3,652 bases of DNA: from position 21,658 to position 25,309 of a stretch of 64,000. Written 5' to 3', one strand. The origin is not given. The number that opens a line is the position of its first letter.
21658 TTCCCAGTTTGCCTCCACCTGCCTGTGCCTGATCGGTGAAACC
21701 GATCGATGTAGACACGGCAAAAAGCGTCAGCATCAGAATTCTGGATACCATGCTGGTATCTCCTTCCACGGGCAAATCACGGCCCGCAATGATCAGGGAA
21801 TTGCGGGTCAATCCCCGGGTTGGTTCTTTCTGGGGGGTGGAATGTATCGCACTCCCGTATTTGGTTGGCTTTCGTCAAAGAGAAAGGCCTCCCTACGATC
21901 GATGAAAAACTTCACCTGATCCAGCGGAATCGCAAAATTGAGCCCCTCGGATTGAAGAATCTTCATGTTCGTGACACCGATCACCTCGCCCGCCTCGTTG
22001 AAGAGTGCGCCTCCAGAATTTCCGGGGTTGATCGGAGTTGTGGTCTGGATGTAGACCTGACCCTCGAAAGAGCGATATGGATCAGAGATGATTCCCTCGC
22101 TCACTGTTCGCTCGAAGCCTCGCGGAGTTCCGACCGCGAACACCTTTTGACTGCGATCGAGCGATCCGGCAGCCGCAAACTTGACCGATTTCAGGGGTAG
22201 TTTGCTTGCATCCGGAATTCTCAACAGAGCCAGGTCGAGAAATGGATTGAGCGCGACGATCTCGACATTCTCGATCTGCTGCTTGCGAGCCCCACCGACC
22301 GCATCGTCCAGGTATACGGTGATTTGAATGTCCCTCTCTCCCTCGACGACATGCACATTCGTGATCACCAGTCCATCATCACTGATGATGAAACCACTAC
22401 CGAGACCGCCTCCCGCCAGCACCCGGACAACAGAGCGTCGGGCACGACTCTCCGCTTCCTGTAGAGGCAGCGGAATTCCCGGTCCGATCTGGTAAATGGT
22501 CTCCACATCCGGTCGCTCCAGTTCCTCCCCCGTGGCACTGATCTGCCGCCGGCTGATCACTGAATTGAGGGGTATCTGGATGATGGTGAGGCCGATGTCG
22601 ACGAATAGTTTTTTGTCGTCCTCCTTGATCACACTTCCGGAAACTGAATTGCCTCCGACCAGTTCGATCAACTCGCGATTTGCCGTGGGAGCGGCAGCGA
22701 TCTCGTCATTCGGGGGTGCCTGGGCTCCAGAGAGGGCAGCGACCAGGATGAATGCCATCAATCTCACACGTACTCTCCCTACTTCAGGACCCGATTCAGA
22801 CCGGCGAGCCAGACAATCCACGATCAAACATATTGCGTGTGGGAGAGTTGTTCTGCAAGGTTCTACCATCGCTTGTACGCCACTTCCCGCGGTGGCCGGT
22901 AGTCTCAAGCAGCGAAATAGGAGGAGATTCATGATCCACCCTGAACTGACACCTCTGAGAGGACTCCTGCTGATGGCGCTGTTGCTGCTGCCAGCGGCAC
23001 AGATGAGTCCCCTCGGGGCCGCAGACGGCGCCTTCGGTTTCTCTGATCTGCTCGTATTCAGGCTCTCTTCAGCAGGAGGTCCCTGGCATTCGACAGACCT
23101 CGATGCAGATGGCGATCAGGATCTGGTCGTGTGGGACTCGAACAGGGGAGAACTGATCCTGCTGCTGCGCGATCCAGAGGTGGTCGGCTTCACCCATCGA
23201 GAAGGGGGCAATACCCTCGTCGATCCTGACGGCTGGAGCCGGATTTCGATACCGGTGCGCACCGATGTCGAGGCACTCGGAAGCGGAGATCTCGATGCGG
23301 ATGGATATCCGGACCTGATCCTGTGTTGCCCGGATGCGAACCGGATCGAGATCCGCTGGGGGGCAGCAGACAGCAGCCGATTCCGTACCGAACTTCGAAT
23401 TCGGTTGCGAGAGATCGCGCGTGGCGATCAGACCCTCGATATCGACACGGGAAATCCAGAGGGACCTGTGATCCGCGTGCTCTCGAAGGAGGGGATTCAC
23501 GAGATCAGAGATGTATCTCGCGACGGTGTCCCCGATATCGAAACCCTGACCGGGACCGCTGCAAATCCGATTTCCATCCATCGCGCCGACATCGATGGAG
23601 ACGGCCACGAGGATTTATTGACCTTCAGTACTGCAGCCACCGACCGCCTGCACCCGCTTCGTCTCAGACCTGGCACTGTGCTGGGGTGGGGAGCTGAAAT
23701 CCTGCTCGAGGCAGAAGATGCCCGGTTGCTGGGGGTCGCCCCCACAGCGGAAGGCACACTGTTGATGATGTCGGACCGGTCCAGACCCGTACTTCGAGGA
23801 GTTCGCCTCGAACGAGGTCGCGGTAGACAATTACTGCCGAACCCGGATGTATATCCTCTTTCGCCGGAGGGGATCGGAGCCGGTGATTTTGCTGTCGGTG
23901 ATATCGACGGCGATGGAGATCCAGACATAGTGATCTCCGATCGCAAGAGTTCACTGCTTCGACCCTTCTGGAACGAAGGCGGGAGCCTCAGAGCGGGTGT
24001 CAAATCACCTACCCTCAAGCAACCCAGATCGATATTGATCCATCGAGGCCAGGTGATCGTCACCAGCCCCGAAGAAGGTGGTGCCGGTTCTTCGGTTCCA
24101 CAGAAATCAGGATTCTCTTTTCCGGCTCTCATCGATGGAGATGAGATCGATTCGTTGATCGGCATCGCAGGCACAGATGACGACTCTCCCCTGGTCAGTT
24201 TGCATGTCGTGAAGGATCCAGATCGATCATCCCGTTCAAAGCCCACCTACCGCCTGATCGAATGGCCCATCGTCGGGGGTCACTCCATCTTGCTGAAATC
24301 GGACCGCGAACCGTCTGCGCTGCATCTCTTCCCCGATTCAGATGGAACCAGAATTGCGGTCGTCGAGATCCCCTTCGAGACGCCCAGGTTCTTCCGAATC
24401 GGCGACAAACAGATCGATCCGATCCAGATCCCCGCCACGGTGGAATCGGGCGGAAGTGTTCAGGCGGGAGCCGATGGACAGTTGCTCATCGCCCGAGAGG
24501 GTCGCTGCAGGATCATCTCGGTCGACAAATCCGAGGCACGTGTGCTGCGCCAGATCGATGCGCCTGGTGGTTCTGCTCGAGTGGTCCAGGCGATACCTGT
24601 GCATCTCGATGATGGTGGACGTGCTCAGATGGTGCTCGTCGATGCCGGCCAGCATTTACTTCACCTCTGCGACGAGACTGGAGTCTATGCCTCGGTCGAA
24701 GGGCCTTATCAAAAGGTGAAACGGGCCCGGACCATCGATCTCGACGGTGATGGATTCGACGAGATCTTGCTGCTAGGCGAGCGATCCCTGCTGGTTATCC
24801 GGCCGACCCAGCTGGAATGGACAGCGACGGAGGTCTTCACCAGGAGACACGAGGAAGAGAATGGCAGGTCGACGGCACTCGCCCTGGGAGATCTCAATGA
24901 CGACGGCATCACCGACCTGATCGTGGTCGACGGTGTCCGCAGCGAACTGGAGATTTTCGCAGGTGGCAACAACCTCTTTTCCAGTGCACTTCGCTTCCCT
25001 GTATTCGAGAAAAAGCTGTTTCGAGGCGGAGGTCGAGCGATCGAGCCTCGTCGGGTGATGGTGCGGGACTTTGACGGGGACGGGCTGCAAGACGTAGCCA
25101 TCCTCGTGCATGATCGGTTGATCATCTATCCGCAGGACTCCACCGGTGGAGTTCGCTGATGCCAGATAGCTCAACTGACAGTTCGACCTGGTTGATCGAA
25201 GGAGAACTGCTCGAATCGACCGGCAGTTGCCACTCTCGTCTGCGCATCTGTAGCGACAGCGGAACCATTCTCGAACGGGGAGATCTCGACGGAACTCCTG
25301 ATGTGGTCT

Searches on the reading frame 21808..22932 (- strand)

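Call 30: search_protein_families(library=pfam, proteins=[window:21808-22932:-], max_evalue=0.00001)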
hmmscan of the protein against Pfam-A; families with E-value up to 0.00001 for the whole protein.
window:21808-22932:- (374 aa): 3 families
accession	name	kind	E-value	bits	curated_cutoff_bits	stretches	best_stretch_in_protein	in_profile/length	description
PF13365.12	Trypsin_2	-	1.7e-29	103.8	27.6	1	178-320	1-144/144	Trypsin-like peptidase domain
PF00089.32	Trypsin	-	1.7e-13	51.4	20.6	1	160-341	7-217/220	Trypsin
PF10459.15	Peptidase_S46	-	2.8e-07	30.1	22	0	160-198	31-69/698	Peptidase S46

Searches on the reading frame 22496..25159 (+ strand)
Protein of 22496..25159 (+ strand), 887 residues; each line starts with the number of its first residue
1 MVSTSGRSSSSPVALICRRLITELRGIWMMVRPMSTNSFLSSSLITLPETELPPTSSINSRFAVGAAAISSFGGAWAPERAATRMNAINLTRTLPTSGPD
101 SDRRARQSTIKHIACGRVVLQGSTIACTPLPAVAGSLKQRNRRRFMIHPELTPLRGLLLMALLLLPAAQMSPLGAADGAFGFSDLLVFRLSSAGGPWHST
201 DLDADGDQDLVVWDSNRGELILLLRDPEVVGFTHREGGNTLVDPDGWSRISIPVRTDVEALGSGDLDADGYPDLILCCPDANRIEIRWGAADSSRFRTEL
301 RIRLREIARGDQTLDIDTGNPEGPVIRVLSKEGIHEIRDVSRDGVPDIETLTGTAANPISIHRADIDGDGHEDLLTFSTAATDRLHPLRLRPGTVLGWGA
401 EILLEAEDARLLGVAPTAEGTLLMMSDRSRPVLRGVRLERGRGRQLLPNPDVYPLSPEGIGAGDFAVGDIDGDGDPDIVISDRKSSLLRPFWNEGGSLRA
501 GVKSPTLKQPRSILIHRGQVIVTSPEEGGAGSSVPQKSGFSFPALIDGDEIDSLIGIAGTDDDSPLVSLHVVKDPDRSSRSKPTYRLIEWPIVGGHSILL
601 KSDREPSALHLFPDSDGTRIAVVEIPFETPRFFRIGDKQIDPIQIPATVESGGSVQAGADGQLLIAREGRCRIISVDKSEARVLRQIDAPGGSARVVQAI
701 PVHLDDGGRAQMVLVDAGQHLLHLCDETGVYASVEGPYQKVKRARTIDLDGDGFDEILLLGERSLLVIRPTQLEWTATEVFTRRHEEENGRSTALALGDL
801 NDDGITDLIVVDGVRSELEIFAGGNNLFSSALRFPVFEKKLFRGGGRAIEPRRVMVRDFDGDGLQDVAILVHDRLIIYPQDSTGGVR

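Call 30: search_protein_families(library=pfam, proteins=[window:22496-25159:+], max_evalue=0.00001)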
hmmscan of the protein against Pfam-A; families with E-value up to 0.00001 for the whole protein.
window:22496-25159:+ (887 aa): 2 families
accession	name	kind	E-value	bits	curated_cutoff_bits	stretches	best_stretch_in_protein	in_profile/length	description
PF13517.12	FG-GAP_3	-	3.6e-25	88.8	26.9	1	748-810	1-61/61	FG-GAP-like repeat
PF01839.29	FG-GAP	-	1.4e-17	63.6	22.1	0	465-480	5-20/37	FG-GAP repeat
